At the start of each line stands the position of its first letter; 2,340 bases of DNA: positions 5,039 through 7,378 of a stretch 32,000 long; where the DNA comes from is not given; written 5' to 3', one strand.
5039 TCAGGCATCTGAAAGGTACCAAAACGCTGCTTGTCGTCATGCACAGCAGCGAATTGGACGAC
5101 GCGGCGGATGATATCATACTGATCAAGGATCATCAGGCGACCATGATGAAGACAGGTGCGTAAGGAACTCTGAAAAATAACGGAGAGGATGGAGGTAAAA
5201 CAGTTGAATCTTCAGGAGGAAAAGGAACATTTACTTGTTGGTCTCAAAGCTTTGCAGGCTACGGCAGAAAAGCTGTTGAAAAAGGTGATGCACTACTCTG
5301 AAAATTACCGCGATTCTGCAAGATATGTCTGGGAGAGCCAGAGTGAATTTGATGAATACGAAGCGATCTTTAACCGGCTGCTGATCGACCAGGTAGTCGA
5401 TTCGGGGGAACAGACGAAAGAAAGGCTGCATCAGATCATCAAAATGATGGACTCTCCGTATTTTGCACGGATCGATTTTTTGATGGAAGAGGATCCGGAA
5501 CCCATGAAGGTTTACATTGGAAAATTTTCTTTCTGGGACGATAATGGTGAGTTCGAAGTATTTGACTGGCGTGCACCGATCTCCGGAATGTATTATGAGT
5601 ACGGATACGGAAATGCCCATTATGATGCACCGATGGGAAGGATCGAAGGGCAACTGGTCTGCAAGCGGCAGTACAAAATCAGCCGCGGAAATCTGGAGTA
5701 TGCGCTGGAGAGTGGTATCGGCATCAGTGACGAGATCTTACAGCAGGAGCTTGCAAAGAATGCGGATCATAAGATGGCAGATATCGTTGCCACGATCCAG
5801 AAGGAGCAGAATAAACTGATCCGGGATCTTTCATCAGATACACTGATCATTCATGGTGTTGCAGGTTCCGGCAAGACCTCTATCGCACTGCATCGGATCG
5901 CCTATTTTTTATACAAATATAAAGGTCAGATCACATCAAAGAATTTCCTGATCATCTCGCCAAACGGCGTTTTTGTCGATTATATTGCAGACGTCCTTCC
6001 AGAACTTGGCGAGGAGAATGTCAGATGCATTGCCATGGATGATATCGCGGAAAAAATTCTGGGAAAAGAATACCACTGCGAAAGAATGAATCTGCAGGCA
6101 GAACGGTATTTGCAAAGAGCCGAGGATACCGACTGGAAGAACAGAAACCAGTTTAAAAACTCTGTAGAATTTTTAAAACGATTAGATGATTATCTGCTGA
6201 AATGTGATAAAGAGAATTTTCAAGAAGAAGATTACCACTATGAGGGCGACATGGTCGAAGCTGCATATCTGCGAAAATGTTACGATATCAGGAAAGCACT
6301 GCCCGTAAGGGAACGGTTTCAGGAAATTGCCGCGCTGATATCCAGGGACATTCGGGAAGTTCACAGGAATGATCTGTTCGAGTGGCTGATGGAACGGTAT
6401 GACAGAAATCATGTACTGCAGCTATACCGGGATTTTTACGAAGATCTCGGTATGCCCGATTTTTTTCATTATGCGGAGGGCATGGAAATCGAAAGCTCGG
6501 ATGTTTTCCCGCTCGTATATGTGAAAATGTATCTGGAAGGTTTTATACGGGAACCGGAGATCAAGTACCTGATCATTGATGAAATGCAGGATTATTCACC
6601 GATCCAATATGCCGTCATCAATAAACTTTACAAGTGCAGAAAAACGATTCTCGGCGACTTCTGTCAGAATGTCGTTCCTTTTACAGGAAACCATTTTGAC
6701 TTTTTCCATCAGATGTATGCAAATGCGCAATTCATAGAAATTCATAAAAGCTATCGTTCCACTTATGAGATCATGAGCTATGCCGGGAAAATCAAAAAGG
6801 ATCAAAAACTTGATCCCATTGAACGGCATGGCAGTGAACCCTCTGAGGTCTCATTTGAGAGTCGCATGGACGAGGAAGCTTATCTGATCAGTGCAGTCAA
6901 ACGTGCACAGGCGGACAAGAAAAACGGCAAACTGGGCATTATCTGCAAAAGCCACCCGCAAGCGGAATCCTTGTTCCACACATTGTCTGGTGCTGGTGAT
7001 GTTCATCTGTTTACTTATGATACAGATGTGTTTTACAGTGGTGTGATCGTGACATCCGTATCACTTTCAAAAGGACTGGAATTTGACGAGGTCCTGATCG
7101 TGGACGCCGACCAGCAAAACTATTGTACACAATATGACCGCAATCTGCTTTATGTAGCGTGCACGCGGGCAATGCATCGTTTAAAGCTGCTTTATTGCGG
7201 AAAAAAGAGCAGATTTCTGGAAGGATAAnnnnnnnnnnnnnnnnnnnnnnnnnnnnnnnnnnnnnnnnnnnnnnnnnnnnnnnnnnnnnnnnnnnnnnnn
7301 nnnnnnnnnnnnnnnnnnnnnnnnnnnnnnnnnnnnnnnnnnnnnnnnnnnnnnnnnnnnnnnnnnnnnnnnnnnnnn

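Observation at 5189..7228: HelD-type RNA-polymerase-associated helicase wedged between two ABC exporter genes of a RiPP operon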

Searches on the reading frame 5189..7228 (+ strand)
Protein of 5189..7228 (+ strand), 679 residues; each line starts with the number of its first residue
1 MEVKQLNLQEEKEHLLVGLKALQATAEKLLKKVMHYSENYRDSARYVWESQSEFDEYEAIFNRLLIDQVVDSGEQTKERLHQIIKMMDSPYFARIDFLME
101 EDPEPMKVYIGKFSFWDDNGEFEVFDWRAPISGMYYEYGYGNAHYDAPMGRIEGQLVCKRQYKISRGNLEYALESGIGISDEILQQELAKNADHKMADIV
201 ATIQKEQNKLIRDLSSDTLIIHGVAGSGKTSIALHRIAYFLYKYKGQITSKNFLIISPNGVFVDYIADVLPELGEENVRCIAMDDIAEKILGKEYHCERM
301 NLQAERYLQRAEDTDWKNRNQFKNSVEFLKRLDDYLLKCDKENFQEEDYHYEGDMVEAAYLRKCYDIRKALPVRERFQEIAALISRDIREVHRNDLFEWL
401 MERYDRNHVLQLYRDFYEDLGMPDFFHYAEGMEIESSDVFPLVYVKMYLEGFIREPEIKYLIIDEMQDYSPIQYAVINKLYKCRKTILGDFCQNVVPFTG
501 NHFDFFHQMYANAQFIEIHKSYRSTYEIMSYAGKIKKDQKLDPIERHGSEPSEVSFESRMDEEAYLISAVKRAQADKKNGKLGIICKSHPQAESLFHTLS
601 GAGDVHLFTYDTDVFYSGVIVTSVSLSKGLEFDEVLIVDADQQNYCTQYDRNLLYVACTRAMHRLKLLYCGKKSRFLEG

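Call 4: search_protein_families(library=pfam, proteins=[window:5189-7228:+], max_evalue=0.01)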
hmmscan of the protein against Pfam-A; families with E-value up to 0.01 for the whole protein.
window:5189-7228:+ (679 aa): 7 families
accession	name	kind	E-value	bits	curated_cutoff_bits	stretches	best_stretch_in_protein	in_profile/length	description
PF13361.12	UvrD_C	-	5.8e-12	46.1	25.6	2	619-670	287-348/350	UvrD-like helicase C-terminal domain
PF00580.27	UvrD-helicase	-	5.5e-11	43.1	23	1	204-511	2-268/271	UvrD/REP helicase N-terminal domain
PF01443.25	Viral_helicase1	-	1.6e-10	41.7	21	1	445-667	47-226/228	Viral superfamily 1 RNA helicase core domain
PF13538.12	UvrD_C_2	-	1.1e-09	38.5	27.4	1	619-667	2-51/52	UvrD-like helicase C-terminal domain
PF13245.12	AAA_19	-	7.3e-06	26.6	25.1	0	211-270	5-61/134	AAA domain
PF00270.35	DEAD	-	0.0011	19.2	26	0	207-280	4-76/167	DEAD/DEAH box helicase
PF21445.3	ADDB_N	-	0.0064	16.2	26.6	0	425-493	168-233/290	ADDB, N-terminal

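Call 5: search_protein_families(library=ncbifam, proteins=[window:5189-7228:+], max_evalue=0.01)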
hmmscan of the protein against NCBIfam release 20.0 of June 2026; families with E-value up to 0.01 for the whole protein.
window:5189-7228:+ (679 aa): 16 families
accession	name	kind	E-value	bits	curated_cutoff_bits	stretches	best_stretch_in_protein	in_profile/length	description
NF041464.1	HelD_BACSU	equivalog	6.1e-148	494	419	2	20-414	27-433/779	RNA polymerase recycling motor HelD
NF041258.1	motor_HelR_2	exception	1.1e-39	136.3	1100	2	106-287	76-255/713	RNA polymerase recycling motor ATPase HelR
NF041465.1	HelD_MYCSM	equivalog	2.7e-36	125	1051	2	107-286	82-259/719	RNA polymerase recycling motor HelD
NF041254.1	motor_HelR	exception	1.8e-34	119.1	750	1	101-288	86-273/706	RNA polymerase recycling motor ATPase HelR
TIGR01073.1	pcrA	equivalog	1.7e-15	56.4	911.2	2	458-594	210-359/725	DNA helicase PcrA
NF008743.0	PRK11773.1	equivalog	7.8e-14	51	965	1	459-591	215-359/720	DNA helicase II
TIGR01075.1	uvrD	equivalog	2e-11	42.9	1144.45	1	459-537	210-293/715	DNA helicase II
TIGR01074.1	rep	equivalog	3.1e-11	42.3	951.45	1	457-535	206-289/668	DNA helicase Rep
NF008276.0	PRK11054.1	equivalog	2.5e-10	39.5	543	0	457-530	430-510/684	DNA helicase IV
TIGR01447.1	recD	equivalog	8.9e-06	24.5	310.15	1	578-668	487-573/597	exodeoxyribonuclease V subunit alpha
TIGR00609.1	recB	equivalog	2.6e-05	22.5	696.05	1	460-546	374-465/1175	exodeoxyribonuclease V subunit beta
NF008172.0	PRK10919.1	equivalog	3.3e-05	22.3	1168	1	457-532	207-287/673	DNA helicase Rep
NF004066.1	PRK05580.1-3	equivalog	0.00019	19.9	813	1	190-248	240-303/788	primosomal protein N'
TIGR01740.1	pyrF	equivalog_domain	0.00056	19.7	92.3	0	176-229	38-90/216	orotidine-5'-phosphate decarboxylase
TIGR01448.2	helicase_RecD2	equivalog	0.0022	16.2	500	1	579-674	602-691/713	SF1B family DNA helicase RecD2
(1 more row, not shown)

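Call 9: find_encoding_contigs(protein=window:5189-7228:+, flank=10000, max_places=10)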
Protein window:5189-7228:+ (679 aa): 9 contigs read that carry it; 6 places shown.
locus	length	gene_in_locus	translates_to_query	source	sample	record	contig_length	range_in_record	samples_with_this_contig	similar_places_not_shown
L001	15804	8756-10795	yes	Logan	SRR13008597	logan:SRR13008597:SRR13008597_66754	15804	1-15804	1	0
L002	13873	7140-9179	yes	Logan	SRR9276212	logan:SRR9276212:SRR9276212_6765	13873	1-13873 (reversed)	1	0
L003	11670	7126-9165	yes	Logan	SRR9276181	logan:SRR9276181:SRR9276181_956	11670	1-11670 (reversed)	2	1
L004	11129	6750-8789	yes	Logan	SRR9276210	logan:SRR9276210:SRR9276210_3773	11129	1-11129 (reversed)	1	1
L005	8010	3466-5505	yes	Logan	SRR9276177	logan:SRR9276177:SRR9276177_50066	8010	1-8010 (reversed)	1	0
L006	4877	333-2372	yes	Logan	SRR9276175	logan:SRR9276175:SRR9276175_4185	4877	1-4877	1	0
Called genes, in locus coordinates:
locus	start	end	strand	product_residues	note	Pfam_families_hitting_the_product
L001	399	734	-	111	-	PF13560:HTH_31, PF12844:HTH_19 (faint), PF01381:HTH_3 (weak)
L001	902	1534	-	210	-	PF06445:GyrI-like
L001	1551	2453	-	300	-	PF08220:HTH_DeoR (weak), PF08279:HTH_11, PF13280:WYL, PF25583:WCX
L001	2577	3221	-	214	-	-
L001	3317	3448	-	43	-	-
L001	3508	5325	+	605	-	PF01381:HTH_3 (weak)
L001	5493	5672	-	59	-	-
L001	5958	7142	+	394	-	PF13353:Fer4_12 (weak), PF04055:Radical_SAM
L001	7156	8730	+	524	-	PF00664:ABC_membrane, PF00005:ABC_tran, PF02463:SMC_N (faint), PF13304:AAA_21 (faint)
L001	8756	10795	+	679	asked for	PF00580:UvrD-helicase, PF13245:AAA_19 (faint), PF01443:Viral_helicase1 (weak), PF13361:UvrD_C (weak), PF13538:UvrD_C_2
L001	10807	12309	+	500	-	PF00664:ABC_membrane, PF00005:ABC_tran, PF13401:AAA_22 (weak), PF13304:AAA_21 (faint)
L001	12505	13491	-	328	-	PF16654:DAPDH_C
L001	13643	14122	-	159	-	PF00583:Acetyltransf_1, PF13302:Acetyltransf_3, PF13420:Acetyltransf_4 (faint)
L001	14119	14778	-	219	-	PF00702:Hydrolase, PF12710:HAD (weak), PF13419:HAD_2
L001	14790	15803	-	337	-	?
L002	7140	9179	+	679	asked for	PF00580:UvrD-helicase, PF13245:AAA_19 (faint), PF01443:Viral_helicase1 (weak), PF13361:UvrD_C (weak), PF13538:UvrD_C_2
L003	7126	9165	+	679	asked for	PF00580:UvrD-helicase, PF13245:AAA_19 (faint), PF01443:Viral_helicase1 (weak), PF13361:UvrD_C (weak), PF13538:UvrD_C_2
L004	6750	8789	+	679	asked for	PF00580:UvrD-helicase, PF13245:AAA_19 (faint), PF01443:Viral_helicase1 (weak), PF13361:UvrD_C (weak), PF13538:UvrD_C_2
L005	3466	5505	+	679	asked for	PF00580:UvrD-helicase, PF13245:AAA_19 (faint), PF01443:Viral_helicase1 (weak), PF13361:UvrD_C (weak), PF13538:UvrD_C_2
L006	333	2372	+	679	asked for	PF00580:UvrD-helicase, PF13245:AAA_19 (faint), PF01443:Viral_helicase1 (weak), PF13361:UvrD_C (weak), PF13538:UvrD_C_2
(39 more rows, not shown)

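Call 10: find_homologous_proteins(query=window:5189-7228:+, max_evalue=1e-20)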
Query window:5189-7228:+ (679 aa): 8000 proteins with E <= 1e-20 among 8000 candidates; the best 120 are listed.
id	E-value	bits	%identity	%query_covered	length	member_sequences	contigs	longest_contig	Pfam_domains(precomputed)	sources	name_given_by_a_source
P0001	0.0e+0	1556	100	100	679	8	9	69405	PF13538.13,PF01443.25,PF13361.13,PF13245.13,PF00580.28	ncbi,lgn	-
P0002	0.0e+0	1343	86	100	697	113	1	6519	PF13538.13,PF01443.25,PF13361.13,PF13245.13,PF00580.28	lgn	-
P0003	0.0e+0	1323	84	99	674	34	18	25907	PF13538.13,PF01443.25,PF13361.13,PF13245.13,PF00580.28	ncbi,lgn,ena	-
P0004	0.0e+0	1264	81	99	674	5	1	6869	PF13538.13,PF01443.25,PF13361.13,PF13245.13,PF00580.28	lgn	-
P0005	0.0e+0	1261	81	99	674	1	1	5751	PF13538.13,PF01443.25,PF13361.13,PF13245.13,PF00580.28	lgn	-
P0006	0.0e+0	1261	81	99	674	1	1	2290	PF13538.13,PF01443.25,PF13361.13,PF13245.13,PF00580.28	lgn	-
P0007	0.0e+0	1261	81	99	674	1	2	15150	PF13538.13,PF01443.25,PF13361.13,PF13245.13,PF00580.28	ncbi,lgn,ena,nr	ncbi:MAG: ATP-binding domain-containing protein [Lachnospiraceae bacterium]|nr:ATP-binding domain-co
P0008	0.0e+0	1235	79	99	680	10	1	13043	PF13538.13,PF01443.25,PF13361.13,PF13245.13,PF00580.28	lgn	-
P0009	0.0e+0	1215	79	99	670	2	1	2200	PF13538.13,PF01443.25,PF13361.13,PF13245.13,PF00580.28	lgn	-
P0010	0.0e+0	1122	73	99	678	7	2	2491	PF13538.13,PF01443.25,PF13361.13,PF13245.13,PF00580.28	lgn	-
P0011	1.0e-243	829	56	98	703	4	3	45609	PF13538.13,PF01443.25,PF13361.13,PF00580.28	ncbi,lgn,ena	-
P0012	3.7e-241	820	54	97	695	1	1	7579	PF13538.13,PF01443.25,PF13361.13,PF13245.13,PF00580.28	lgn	-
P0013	4.7e-241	820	55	98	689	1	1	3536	PF13538.13,PF01443.25,PF13361.13,PF00580.28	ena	-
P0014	5.9e-241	820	54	99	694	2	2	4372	PF13538.13,PF01443.25,PF13361.13,PF13245.13,PF00580.28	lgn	-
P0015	8.4e-241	819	53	99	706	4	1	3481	PF13538.13,PF01443.25,PF13361.13,PF00580.28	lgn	-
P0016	1.3e-240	819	55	98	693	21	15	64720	PF13538.13,PF01443.25,PF13361.13,PF13245.13,PF00580.28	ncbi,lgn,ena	-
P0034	6.8e-234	796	55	99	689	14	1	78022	PF13538.13,PF01443.25,PF13361.13,PF13245.13,PF00580.28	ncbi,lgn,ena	-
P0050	1.0e-227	776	51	99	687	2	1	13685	PF13538.13,PF01443.25,PF13361.13,PF13245.13,PF00580.28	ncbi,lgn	-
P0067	6.6e-199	681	47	99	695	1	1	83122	PF13538.13,PF01443.25,PF13361.13,PF13245.13,PF00580.28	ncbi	-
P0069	6.1e-195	668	77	56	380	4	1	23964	PF13538.13,PF13361.13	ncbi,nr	ncbi:MAG: ATP-binding domain-containing protein [Lachnospiraceae bacterium]|nr:ATP-binding domain-co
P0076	1.4e-172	594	43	99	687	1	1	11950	PF13538.13,PF01443.25,PF13361.13,PF13245.13,PF00580.28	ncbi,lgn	-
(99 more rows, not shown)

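Call 11: find_encoding_contigs(protein=P0003, flank=10000, max_places=4)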
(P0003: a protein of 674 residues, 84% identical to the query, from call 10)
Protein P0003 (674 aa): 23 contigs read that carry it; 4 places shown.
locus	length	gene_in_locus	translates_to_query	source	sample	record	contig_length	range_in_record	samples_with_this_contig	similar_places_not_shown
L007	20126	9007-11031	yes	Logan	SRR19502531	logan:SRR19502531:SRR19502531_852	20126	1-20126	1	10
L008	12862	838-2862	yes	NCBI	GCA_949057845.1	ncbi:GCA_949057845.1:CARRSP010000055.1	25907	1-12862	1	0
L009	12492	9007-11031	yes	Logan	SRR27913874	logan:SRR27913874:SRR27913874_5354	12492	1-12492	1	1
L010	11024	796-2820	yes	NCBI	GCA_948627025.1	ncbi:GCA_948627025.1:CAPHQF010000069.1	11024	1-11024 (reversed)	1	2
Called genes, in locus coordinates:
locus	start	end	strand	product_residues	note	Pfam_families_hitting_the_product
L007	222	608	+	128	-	PF20092:DUF6483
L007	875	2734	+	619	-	PF02086:MethyltransfD12, PF03602:Cons_hypoth95 (faint), PF02086:MethyltransfD12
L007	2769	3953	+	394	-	PF13391:HNH_2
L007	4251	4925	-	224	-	-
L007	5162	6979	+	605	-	PF01381:HTH_3 (weak)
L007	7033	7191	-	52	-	-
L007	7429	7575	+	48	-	-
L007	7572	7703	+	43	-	-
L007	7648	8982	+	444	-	PF04055:Radical_SAM, PF13186:SPASM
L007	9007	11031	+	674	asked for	PF00580:UvrD-helicase, PF13245:AAA_19 (faint), PF01443:Viral_helicase1 (faint), PF13361:UvrD_C (weak), PF13538:UvrD_C_2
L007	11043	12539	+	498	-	PF00664:ABC_membrane, PF00005:ABC_tran, PF13401:AAA_22 (weak)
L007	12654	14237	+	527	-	PF00664:ABC_membrane, PF00005:ABC_tran, PF13304:AAA_21 (faint), PF02463:SMC_N (weak)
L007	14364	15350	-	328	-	PF16654:DAPDH_C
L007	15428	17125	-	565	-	PF09820:AAA-ATPase_like, PF08011:PDDEXK_9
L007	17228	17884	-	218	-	PF00702:Hydrolase, PF12710:HAD (weak), PF13419:HAD_2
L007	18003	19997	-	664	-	PF00133:tRNA-synt_1, PF01406:tRNA-synt_1e (faint), PF01921:tRNA-synt_1f (faint), PF09334:tRNA-synt_1g, PF00133:tRNA-synt_1, PF08264:Anticodon_1 (weak), PF19303:Anticodon_3, PF01588:tRNA_bind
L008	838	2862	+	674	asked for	PF00580:UvrD-helicase, PF13245:AAA_19 (faint), PF01443:Viral_helicase1 (faint), PF13361:UvrD_C (weak), PF13538:UvrD_C_2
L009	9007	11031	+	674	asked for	PF00580:UvrD-helicase, PF13245:AAA_19 (faint), PF01443:Viral_helicase1 (faint), PF13361:UvrD_C (weak), PF13538:UvrD_C_2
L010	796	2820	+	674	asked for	PF00580:UvrD-helicase, PF13245:AAA_19 (faint), PF01443:Viral_helicase1 (faint), PF13361:UvrD_C (weak), PF13538:UvrD_C_2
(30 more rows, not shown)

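Call 12: find_encoding_contigs(protein=P0016, flank=10000, max_places=3)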
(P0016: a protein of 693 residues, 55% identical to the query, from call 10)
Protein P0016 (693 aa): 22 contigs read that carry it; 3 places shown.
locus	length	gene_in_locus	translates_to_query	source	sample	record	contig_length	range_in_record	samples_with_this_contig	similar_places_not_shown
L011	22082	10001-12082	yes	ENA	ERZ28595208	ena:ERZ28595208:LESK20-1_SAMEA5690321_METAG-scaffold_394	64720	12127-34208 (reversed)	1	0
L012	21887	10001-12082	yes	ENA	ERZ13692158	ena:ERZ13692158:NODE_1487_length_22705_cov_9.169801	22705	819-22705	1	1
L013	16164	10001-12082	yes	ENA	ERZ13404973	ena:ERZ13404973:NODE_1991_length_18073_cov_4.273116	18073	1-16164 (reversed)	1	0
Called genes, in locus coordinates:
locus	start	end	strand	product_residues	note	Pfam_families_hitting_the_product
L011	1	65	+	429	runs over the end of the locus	PF01547:SBP_bac_1, PF13416:SBP_bac_8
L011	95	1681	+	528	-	PF02203:TarH (weak), PF12729:4HB_MCP_1, PF00015:MCPsignal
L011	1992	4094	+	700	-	PF00012:HSP70, PF06723:MreB_Mbl, PF00012:HSP70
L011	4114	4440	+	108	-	PF18977:DUF5713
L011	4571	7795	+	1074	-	PF00226:DnaJ (weak)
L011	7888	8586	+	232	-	-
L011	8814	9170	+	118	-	PF15595:Imm51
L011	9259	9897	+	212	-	PF16161:DUF4867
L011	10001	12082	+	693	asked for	PF01443:Viral_helicase1 (faint), PF13245:AAA_19 (faint), PF13361:UvrD_C (weak), PF00580:UvrD-helicase (weak), PF13538:UvrD_C_2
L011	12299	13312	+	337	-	PF00248:Aldo_ket_red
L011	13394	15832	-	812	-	PF25788:Ig_Rha78A_N, PF08531:Bac_rhamnosid_N, PF05592:Bac_rhamnosid, PF17389:Bac_rhamnosid6H, PF17390:Bac_rhamnosid_C (weak)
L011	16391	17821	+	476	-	PF09587:PGA_cap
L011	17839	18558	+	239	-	PF00899:ThiF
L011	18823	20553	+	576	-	PF13365:Trypsin_2 (weak)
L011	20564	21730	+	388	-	PF01979:Amidohydro_1, PF07969:Amidohydro_3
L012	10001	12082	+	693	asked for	PF01443:Viral_helicase1 (faint), PF13245:AAA_19 (faint), PF13361:UvrD_C (weak), PF00580:UvrD-helicase (weak), PF13538:UvrD_C_2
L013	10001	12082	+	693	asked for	PF01443:Viral_helicase1 (faint), PF13245:AAA_19 (faint), PF13361:UvrD_C (weak), PF00580:UvrD-helicase (weak), PF13538:UvrD_C_2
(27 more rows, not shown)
